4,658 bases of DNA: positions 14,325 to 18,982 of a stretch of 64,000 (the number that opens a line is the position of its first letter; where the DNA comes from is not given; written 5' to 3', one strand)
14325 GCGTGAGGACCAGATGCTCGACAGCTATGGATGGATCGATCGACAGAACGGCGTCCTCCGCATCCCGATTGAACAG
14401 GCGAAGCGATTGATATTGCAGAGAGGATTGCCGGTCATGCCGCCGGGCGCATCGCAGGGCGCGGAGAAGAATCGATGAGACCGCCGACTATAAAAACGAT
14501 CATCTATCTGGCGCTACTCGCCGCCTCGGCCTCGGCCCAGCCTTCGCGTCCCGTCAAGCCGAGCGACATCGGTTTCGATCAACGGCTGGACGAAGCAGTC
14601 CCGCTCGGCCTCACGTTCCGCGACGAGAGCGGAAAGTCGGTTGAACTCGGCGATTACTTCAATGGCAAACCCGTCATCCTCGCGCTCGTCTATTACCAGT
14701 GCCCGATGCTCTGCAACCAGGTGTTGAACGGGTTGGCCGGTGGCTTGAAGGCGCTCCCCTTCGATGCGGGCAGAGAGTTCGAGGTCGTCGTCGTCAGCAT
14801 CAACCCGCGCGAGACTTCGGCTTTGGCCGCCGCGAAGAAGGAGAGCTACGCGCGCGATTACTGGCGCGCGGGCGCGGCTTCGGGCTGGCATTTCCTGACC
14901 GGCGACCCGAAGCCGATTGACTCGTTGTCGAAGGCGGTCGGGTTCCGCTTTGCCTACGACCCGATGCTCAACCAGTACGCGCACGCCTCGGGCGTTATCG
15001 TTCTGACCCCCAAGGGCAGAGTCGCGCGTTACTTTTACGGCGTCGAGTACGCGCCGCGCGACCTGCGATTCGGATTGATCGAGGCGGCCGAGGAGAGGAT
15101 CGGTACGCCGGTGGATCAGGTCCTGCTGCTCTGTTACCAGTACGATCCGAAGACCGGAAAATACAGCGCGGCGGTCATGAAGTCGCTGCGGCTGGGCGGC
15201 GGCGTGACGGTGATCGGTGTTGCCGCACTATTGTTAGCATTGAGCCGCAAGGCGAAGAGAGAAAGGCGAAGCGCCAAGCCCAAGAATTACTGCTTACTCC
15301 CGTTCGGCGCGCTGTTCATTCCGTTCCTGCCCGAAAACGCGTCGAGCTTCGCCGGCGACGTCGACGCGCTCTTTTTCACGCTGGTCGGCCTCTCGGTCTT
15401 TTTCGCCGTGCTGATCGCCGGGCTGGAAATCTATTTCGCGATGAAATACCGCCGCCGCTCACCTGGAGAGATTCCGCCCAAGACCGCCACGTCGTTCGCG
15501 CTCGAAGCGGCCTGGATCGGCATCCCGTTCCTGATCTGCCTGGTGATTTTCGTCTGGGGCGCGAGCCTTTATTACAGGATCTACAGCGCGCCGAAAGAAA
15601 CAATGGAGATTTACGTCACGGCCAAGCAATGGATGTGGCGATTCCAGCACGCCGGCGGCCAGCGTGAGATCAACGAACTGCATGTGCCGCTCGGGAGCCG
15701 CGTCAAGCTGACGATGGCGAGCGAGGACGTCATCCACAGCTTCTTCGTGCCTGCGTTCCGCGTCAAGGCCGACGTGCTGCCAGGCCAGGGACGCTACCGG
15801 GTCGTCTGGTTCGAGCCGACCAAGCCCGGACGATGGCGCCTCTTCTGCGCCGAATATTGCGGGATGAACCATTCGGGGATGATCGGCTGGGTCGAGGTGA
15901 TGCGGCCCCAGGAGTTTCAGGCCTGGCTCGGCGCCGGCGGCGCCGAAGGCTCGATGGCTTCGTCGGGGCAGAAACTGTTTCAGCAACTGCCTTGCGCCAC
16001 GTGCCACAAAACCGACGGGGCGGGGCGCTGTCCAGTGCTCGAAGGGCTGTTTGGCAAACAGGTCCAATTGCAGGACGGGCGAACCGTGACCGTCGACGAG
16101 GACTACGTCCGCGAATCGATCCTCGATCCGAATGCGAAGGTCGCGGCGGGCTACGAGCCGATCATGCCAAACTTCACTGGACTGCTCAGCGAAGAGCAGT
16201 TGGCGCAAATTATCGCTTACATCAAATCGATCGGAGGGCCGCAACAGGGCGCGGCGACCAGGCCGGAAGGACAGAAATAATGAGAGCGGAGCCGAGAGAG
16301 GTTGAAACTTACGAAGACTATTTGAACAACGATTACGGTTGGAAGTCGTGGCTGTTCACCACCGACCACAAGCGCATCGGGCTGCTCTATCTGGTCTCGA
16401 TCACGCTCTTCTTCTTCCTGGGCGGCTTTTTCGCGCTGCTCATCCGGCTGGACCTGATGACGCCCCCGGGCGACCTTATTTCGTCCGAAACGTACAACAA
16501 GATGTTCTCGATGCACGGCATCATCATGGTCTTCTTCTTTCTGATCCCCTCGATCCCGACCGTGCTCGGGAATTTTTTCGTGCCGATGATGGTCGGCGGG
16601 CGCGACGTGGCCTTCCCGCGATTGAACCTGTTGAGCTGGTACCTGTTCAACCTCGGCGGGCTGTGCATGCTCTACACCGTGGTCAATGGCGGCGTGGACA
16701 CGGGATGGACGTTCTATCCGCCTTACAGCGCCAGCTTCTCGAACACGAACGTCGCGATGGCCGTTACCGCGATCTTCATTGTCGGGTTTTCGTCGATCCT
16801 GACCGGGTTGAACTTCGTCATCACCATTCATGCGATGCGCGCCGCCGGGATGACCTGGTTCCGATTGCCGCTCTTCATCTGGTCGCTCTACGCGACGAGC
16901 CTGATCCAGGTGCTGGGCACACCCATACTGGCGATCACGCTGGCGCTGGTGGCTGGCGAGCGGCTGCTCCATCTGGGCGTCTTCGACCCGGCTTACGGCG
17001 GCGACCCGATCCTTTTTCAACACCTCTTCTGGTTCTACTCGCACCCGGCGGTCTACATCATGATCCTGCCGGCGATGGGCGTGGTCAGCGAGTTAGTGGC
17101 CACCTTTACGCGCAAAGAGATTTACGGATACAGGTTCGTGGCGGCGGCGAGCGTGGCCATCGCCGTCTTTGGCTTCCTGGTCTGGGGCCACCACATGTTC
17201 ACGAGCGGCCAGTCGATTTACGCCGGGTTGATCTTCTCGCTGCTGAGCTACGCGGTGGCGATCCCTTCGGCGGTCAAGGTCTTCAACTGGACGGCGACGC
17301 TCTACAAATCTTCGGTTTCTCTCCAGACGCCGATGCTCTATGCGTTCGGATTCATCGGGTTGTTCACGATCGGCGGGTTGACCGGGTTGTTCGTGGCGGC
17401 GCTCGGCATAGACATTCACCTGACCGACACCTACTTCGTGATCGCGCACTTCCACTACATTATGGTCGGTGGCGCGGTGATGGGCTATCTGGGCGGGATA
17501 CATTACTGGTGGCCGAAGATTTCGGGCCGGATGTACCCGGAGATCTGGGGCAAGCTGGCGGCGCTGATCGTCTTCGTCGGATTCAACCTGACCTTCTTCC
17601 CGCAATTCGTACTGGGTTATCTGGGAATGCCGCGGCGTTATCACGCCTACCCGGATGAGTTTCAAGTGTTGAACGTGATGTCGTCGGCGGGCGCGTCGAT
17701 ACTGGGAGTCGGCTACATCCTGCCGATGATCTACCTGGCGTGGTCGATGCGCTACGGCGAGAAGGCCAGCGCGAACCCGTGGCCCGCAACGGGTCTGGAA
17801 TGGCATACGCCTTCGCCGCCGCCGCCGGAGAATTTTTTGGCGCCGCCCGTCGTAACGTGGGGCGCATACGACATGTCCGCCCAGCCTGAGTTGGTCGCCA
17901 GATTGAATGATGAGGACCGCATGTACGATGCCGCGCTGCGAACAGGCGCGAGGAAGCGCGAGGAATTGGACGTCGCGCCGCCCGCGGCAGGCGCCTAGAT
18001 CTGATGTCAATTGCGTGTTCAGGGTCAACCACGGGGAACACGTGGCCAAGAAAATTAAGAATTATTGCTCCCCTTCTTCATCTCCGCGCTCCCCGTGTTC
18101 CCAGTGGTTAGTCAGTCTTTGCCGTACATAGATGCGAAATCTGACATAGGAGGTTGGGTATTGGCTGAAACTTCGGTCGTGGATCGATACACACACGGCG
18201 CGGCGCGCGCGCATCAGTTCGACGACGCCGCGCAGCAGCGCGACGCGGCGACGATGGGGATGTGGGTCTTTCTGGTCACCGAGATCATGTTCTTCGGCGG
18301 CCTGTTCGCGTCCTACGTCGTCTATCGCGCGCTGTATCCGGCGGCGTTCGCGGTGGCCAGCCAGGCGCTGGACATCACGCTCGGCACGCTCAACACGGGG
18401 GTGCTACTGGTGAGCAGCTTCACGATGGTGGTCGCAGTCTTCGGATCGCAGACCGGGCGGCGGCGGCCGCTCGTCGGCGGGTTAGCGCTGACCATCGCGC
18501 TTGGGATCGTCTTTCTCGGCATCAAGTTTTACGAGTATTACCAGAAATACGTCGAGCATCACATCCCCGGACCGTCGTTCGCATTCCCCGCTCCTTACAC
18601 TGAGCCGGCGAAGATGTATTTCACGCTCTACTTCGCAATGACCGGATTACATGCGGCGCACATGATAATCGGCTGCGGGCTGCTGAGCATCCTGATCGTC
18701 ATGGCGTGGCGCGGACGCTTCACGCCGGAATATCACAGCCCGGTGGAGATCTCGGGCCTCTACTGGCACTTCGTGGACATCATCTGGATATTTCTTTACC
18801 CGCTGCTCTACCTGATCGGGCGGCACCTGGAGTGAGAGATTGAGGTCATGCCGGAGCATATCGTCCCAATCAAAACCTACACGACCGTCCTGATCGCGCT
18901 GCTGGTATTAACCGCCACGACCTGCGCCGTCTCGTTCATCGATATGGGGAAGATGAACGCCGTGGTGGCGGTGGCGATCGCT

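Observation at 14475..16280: Single ORF fusing a SCO1/SenC copper chaperone domain to cytochrome c oxidase subunit II and a cytochrome c domain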

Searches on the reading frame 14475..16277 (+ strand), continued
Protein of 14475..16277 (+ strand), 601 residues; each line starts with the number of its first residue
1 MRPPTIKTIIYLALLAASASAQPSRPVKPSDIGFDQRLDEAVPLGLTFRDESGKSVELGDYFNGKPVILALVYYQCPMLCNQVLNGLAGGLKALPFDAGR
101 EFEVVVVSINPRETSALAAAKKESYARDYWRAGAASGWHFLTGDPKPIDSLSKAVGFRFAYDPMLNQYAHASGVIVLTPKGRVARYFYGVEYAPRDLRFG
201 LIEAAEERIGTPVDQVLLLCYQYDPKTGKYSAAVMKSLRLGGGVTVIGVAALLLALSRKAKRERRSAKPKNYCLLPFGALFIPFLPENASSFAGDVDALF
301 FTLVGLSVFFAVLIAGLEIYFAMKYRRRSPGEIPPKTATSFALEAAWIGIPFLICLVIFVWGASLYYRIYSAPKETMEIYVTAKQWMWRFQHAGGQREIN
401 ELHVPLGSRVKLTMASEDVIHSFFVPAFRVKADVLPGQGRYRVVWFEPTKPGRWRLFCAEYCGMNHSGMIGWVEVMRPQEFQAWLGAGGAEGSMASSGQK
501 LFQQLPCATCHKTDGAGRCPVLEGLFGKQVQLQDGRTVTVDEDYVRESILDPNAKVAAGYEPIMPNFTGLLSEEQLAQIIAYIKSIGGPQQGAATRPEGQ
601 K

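Call 28: predict_structure(alignment_id=A3)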
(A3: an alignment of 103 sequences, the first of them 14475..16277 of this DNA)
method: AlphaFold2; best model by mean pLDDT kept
length: 601 residues; sequences in the alignment: 103
mean_pLDDT: 79.8   pTM: 0.46
mean pLDDT of the five models: 79.8, 78.8, 77.6, 76.9, 75.5
residues with pLDDT >= 90: 168; 70-90: 314; 50-70: 57; < 50: 62
segments of 3 or more residues with pLDDT < 50: 1-4, 21-23, 218-231, 263-275, 463-467, 488-492, 589-601
pLDDT, mean of each block of 10 residues (from residue 1): 60 69 59 85 96 96 95 79 86 88 95 94 87 86 96 94 82 93 90 87 88 52 45 57 82 74 46 47 71 89 89 90 81 74 87 93 89 87 83 78 93 84 88 80 92 84 54 91 67 68 82 82 86 88 87 84 78 84 70 31 32
secondary structure, 60 per line:
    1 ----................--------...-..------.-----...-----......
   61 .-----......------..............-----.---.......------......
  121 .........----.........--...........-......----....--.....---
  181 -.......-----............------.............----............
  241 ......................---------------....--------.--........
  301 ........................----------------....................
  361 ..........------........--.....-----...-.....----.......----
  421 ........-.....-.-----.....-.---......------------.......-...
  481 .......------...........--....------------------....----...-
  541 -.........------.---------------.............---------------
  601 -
elements in order: H5-20 E47-49 E55-57 H58-61 E67-72 H79-92 E102-108 H115-129 H134-137 E138-142 H145-155 E157-162 E167-170 E173-177 E182-188 H194-205 H212-220 E221-224 E229-232 H233-262 H278-281 H293-324 H341-370 E377-384 E387-391 E397-399 E401-405 E410-416 E421-425 E430-434 E442-446 E452-457 E470-476 H478-487 H494-504 H507-510 E529-532 E537-539 H542-550 H573-585

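Call 33: fold_search(model_id=the predicted structure, library=pdb)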
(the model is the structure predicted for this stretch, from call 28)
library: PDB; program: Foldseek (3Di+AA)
matches with E <= 10: 1388; with E <= 0.001: 652
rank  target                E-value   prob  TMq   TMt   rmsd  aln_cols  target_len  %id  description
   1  2yev_B                1.4e-21  1.00  0.32  0.58  15.5       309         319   33  Structure of caa3-type cytochrome oxidase (released 2012-05-23)
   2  7au3_B                1.5e-15  1.00  0.31  0.71   6.6       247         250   22  Cytochrome c oxidase structure in F-state (released 2021-12-01)
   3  7atn_B                3.6e-15  1.00  0.31  0.71   6.5       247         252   23  Cytochrome c oxidase structure in R-state (released 2021-12-01)
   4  7au6_B                4.3e-15  1.00  0.31  0.72   6.6       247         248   22  Cytochrome c oxidase structure in O-state (released 2021-12-01)
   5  2gsm_B                6.0e-15  1.00  0.31  0.70   6.6       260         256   21  Catalytic Core (Subunits I and II) of Cytochrome c oxidase from Rhodobacter sphaeroides (released 2006-10-10)
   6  6ci0_B                1.1e-14  1.00  0.31  0.70   6.7       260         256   20  Catalytic core subunits (I and II) of cytochrome C oxidase from Rhodobacter sphaeroides with E101A (II) mutation (released 2018-04-25)
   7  6ci0_D                1.2e-14  1.00  0.31  0.70   6.7       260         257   20  Catalytic core subunits (I and II) of cytochrome C oxidase from Rhodobacter sphaeroides with E101A (II) mutation (released 2018-04-25)
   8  3dtu_B                1.3e-14  1.00  0.31  0.69   6.7       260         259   21  Catalytic core subunits (I and II) of cytochrome c oxidase from Rhodobacter sphaeroides complexed with deoxycholic aci (released 2008-09-16)
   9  7ate_B                1.3e-14  1.00  0.31  0.71   6.6       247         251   22  Cytochrome c oxidase structure in P-state (released 2021-12-01)
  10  3dtu_D                1.8e-14  1.00  0.31  0.69   2.8       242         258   22  Catalytic core subunits (I and II) of cytochrome c oxidase from Rhodobacter sphaeroides complexed with deoxycholic aci (released 2008-09-16)
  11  1ar1_B                1.8e-14  1.00  0.31  0.71   6.6       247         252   22  Structure at 2.7 Angstrom Resolution of the Paracoccus Denitrificans two-subunit Cytochrome C Oxidase Complexed with a (released 1998-02-11)
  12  3me7_A                2.1e-14  1.00  0.25  0.83   2.7       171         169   24  Crystal structure of putative electron transport protein aq_2194 from Aquifex aeolicus VF5 (released 2010-04-14)
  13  8c8q_B                6.2e-14  1.00  0.31  0.72   6.7       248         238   22  Cytochrome c oxidase from Schizosaccharomyces pombe (released 2023-03-01)
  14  5weh_H                6.9e-14  1.00  0.31  0.70   2.8       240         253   22  Cytochrome c oxidase from Rhodobacter sphaeroides in the reduced state (released 2017-09-13)
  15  1m56_B                7.3e-14  1.00  0.31  0.69   2.9       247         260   22  Structure of cytochrome c oxidase from Rhodobactor sphaeroides (Wild Type) (released 2002-08-28)
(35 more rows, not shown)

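Call 54: find_encoding_contigs(protein=P0110, flank=1500, max_places=1)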
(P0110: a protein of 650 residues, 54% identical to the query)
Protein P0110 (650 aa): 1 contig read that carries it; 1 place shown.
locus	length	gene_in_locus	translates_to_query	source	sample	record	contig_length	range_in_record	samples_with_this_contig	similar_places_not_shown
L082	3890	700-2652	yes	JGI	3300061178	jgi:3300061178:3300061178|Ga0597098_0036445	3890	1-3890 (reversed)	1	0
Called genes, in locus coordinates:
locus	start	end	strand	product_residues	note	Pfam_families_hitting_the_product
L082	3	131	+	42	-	?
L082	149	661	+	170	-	-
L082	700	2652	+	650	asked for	PF02630:SCO1-SenC (weak), PF02790:COX2_TM (weak), PF00116:COX2, PF00034:Cytochrom_C (weak), PF13442:Cytochrome_CBB3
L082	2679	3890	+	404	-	?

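Call 56: search_protein_representatives(protein=window:14475-16277:+)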
Query: 601 residues. Proteins with E-value up to 0.001 (for the whole library): 22820; up to 1e-10: 12305; up to 1e-30: 3316. The best 150 are listed.
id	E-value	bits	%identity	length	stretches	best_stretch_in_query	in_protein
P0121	1.4e-209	713.9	54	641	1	23-597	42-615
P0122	2.7e-150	518.1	46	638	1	20-587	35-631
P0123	2.8e-143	494.9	44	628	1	14-593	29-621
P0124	6.5e-141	487.1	44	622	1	12-586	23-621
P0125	1.6e-138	479.2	42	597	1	11-586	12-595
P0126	5.9e-128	444.4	50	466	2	282-594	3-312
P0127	1.4e-114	400.2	49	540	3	284-495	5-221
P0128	5.4e-114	398.2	49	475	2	282-588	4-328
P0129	3.9e-109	382.2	38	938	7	492-595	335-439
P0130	1.4e-107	377.1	43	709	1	57-574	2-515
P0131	2.5e-107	376.3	42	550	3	284-593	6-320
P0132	2.4e-101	356.5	52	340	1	283-599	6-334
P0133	3.2e-101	356.0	46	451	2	282-589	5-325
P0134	1.4e-99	350.6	49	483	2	283-598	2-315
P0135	6.0e-99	348.6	40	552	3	285-593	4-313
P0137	3.7e-96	339.3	37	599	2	13-493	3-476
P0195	7.0e-78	279.0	31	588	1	32-586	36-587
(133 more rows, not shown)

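Call 57: list_cluster_members(proteins=[P0121, P0122, P0123, P0124, P0125, P0130, P0137, P0195])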
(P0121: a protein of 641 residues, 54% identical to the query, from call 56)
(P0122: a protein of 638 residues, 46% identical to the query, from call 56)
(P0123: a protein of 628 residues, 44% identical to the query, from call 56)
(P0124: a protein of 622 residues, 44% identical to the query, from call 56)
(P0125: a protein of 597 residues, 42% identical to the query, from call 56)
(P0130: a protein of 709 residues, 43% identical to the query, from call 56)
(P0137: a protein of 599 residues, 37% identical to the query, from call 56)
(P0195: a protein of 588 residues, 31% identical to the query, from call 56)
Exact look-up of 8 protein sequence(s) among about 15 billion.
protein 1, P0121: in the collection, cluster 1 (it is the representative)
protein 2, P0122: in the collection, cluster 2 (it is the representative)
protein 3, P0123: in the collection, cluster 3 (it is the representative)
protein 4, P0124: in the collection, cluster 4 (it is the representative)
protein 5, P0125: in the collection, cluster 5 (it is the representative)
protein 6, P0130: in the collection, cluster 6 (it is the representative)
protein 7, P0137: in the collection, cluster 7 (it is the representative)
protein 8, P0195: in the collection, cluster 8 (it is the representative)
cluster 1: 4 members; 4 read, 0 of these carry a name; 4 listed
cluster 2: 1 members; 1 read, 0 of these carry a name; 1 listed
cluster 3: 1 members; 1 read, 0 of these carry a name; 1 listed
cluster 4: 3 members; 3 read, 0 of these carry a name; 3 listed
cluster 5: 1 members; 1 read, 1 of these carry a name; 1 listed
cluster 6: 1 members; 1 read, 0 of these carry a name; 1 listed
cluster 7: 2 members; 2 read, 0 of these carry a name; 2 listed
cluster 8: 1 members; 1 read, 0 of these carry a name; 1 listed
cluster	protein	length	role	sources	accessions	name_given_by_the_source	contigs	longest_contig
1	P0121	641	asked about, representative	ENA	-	-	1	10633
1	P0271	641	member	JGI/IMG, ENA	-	-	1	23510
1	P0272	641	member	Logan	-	-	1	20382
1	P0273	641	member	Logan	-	-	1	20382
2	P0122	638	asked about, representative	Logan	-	-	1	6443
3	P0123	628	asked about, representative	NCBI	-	-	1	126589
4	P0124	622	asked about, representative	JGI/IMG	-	-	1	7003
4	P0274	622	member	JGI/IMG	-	-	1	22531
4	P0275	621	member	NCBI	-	-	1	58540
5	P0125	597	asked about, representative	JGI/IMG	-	cytochrome c oxidase subunit II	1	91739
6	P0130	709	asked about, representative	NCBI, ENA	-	-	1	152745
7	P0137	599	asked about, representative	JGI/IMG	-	-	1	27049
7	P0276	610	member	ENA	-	-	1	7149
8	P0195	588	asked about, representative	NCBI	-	-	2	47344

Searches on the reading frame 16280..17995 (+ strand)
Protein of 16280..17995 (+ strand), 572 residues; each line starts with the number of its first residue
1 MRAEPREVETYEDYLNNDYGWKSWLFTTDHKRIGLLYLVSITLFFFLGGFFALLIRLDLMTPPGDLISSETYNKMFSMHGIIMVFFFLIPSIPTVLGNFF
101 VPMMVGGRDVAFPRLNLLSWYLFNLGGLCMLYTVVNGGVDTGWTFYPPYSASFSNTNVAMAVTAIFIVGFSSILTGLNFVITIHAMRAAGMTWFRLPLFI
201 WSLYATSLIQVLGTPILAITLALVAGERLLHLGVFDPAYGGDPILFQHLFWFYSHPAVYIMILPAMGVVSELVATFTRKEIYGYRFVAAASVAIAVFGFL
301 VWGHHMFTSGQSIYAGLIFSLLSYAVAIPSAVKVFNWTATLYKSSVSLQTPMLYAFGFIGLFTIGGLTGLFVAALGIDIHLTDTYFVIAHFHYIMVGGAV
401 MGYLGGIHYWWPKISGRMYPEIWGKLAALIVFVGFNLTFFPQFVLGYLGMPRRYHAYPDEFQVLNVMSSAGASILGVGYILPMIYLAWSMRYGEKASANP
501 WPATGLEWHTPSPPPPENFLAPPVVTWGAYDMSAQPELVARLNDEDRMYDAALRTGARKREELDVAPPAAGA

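Call 7: search_protein_families(library=pfam, proteins=[window:16280-17995:+], max_evalue=0.001)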
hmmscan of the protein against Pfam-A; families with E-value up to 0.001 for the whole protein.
window:16280-17995:+ (572 aa): 1 family
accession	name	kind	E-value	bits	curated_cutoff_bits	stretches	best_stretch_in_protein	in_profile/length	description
PF00115.25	COX1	-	1.4e-146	489.2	34.8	1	32-474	1-436/436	Cytochrome C and Quinol oxidase polypeptide I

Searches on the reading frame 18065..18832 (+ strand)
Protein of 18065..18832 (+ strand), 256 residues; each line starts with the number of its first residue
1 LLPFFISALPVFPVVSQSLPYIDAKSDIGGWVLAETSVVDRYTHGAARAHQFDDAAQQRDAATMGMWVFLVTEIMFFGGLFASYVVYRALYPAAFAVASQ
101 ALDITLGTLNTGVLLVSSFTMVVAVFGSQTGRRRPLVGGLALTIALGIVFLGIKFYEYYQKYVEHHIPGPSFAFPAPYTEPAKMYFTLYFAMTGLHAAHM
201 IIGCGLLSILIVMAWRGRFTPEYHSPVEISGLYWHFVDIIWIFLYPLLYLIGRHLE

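Call 7: search_protein_families(library=pfam, proteins=[window:18065-18832:+], max_evalue=0.001)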
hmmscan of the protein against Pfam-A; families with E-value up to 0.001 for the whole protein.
window:18065-18832:+ (256 aa): 1 family
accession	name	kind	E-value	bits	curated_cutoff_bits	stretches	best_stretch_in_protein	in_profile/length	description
PF00510.24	COX3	-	1e-22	81.7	23.8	1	60-252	74-257/258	Cytochrome c oxidase subunit III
